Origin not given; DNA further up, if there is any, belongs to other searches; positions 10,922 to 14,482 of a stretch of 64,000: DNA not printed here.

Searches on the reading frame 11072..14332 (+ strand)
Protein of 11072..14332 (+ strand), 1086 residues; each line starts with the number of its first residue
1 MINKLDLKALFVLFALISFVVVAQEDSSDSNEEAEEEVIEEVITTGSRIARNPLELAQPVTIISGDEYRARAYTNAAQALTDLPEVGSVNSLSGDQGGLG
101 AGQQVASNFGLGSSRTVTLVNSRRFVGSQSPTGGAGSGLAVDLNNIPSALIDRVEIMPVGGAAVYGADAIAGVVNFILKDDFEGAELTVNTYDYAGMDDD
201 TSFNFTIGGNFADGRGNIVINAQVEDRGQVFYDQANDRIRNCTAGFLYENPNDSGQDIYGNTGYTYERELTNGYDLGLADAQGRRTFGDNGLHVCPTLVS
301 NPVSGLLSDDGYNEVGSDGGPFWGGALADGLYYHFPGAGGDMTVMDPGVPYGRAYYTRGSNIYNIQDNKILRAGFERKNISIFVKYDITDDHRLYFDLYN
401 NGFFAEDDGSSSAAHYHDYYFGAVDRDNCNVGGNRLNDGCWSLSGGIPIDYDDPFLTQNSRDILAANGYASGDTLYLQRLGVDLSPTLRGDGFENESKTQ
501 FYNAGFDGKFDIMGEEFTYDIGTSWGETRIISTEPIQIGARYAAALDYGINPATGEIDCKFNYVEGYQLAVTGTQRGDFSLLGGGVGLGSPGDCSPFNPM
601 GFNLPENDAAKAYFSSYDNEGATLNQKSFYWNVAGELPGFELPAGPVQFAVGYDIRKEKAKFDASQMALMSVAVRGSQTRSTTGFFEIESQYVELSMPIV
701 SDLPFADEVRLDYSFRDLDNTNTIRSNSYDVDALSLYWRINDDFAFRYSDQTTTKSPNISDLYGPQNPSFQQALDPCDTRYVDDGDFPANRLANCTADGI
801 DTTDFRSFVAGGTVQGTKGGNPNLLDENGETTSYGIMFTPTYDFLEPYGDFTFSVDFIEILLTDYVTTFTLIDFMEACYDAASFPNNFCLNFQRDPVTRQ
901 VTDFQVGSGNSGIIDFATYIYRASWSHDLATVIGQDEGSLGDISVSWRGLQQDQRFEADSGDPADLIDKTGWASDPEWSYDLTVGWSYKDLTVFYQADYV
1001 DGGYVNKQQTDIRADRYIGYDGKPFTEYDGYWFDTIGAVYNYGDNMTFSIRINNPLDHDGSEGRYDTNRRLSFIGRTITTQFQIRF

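Call 63: search_protein_families(library=pfam, proteins=[window:11072-14332:+], max_evalue=0.0001)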
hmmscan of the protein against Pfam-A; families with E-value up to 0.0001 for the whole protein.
window:11072-14332:+ (1086 aa): 1 family
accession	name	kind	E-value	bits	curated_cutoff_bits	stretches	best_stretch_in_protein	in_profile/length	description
PF07715.20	Plug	-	1e-12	49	23.9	1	55-173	4-107/107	TonB-dependent Receptor Plug Domain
